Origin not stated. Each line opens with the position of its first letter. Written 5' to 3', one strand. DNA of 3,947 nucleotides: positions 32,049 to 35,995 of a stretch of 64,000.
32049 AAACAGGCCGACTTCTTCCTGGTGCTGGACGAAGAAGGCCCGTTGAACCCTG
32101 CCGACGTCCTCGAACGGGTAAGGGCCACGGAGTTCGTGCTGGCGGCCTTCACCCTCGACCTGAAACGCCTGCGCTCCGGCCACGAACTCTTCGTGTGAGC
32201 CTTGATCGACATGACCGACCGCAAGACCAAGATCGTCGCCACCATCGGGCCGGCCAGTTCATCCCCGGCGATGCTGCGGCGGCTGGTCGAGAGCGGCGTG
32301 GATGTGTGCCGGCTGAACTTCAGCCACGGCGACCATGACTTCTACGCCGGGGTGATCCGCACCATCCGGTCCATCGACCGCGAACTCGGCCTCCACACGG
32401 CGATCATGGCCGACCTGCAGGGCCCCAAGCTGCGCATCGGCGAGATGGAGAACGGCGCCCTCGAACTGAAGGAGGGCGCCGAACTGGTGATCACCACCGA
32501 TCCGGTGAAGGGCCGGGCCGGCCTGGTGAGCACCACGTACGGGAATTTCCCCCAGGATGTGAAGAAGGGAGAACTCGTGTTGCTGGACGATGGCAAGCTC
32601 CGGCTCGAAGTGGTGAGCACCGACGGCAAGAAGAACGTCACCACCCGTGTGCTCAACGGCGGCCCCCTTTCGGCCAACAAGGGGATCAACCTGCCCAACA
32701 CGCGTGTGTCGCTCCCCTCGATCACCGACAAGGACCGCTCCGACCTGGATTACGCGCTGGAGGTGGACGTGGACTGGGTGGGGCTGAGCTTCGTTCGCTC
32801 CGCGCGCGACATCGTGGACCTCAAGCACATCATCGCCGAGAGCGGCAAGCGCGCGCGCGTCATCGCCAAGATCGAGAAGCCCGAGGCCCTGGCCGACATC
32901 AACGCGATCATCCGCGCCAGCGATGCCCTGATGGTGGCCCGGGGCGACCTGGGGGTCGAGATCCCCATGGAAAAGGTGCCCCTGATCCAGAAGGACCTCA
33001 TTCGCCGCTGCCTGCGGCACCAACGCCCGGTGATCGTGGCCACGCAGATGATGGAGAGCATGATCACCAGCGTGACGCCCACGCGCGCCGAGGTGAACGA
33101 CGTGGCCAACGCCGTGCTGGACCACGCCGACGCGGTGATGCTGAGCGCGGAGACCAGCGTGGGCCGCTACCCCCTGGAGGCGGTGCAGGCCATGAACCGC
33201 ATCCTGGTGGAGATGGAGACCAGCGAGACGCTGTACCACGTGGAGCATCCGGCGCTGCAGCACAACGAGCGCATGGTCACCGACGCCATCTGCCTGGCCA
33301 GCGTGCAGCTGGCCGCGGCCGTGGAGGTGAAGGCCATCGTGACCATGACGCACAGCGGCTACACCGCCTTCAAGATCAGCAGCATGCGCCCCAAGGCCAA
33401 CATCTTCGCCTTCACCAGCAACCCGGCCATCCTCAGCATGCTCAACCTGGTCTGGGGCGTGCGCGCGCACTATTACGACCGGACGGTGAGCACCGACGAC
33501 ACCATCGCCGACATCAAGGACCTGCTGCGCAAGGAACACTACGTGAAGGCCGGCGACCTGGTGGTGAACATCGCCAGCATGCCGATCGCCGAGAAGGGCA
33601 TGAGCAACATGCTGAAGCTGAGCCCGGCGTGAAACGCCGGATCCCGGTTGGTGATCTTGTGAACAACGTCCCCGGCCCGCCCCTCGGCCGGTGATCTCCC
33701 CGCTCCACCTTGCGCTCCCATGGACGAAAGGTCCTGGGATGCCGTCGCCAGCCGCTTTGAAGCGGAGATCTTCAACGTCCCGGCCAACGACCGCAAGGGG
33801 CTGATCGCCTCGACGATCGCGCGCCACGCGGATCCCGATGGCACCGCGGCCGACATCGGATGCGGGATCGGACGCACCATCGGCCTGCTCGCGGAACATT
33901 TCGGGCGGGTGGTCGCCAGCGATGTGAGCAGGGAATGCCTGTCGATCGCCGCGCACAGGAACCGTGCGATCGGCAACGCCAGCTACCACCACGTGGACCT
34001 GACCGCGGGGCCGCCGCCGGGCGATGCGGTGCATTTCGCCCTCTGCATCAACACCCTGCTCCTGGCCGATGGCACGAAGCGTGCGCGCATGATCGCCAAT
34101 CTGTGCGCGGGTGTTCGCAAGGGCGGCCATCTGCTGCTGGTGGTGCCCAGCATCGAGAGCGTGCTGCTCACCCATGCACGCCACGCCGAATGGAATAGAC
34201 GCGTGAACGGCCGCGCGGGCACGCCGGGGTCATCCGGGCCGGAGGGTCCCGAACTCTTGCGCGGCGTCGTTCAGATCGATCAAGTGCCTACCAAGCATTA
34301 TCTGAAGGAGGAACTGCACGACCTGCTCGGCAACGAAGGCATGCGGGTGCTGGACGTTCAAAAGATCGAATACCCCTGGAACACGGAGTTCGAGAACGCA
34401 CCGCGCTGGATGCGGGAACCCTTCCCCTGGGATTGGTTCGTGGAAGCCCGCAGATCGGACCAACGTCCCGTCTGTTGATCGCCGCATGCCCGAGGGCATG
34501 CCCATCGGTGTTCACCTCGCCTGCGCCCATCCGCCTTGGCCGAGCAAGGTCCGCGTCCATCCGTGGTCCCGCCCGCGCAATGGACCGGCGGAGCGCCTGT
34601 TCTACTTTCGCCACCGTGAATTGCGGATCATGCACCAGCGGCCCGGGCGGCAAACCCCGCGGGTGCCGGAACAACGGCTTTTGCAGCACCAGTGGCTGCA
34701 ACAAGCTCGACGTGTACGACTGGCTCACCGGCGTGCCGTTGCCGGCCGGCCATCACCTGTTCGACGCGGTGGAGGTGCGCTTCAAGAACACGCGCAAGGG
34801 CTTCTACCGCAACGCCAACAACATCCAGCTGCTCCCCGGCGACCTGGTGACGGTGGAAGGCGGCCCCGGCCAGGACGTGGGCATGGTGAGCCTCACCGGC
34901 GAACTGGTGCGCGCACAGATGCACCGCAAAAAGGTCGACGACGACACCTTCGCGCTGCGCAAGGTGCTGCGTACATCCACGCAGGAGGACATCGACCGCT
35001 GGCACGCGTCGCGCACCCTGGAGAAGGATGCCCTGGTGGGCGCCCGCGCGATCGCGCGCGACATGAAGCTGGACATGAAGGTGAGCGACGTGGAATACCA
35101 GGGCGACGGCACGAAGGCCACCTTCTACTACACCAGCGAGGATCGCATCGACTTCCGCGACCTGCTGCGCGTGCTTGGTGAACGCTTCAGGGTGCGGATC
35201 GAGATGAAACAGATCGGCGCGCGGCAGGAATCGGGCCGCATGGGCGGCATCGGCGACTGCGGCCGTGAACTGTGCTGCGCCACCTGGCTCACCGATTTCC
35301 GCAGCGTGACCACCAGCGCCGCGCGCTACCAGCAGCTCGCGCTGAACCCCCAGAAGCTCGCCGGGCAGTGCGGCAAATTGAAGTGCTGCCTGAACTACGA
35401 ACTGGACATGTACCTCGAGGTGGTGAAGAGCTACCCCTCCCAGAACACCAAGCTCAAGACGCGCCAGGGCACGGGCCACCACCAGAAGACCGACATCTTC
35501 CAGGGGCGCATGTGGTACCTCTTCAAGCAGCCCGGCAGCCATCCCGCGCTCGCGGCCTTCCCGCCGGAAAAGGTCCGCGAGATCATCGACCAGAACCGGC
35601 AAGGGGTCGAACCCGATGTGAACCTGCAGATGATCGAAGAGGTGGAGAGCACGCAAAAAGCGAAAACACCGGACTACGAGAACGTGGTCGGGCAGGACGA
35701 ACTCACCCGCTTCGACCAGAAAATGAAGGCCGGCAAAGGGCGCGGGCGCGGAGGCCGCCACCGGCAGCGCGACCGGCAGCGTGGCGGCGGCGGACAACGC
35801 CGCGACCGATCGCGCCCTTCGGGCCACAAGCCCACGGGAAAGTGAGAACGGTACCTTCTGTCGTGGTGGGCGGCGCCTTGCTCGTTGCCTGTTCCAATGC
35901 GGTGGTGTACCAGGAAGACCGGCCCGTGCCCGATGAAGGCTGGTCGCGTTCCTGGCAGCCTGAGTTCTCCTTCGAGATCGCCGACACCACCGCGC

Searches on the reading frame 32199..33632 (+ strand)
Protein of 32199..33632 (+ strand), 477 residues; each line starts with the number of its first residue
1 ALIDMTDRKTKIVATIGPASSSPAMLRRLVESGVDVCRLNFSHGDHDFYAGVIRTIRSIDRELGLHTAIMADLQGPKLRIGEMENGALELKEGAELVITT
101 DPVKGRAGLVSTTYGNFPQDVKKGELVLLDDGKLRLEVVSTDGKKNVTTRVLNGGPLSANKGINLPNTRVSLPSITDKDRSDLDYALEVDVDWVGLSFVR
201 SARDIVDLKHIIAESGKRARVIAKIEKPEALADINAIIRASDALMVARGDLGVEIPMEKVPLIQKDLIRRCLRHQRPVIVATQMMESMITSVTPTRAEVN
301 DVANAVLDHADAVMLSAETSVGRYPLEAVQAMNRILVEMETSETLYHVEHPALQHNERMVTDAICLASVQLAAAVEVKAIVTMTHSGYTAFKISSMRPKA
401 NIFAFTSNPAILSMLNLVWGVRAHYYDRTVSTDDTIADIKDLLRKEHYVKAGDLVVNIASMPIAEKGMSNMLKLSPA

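Call 50: search_protein_families(library=pfam, proteins=[window:32199-33632:+], max_evalue=0.01)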
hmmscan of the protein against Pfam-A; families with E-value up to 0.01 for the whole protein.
window:32199-33632:+ (477 aa): 2 families
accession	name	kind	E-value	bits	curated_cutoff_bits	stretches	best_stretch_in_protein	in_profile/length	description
PF00224.27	PK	-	1.5e-116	389.5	30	1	8-329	2-328/328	Pyruvate kinase, barrel domain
PF02887.21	PK_C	-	7.6e-32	110.2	28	1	362-473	1-112/114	Pyruvate kinase, alpha/beta domain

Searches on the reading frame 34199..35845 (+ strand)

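Call 50: search_protein_families(library=pfam, proteins=[window:34199-35845:+], max_evalue=0.01)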
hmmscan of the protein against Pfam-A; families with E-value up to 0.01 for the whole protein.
window:34199-35845:+ (548 aa): 1 family
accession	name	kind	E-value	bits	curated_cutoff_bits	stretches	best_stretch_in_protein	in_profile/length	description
PF04468.17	PSP1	-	4.7e-29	101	27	1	255-339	2-86/86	PSP1 C-terminal conserved region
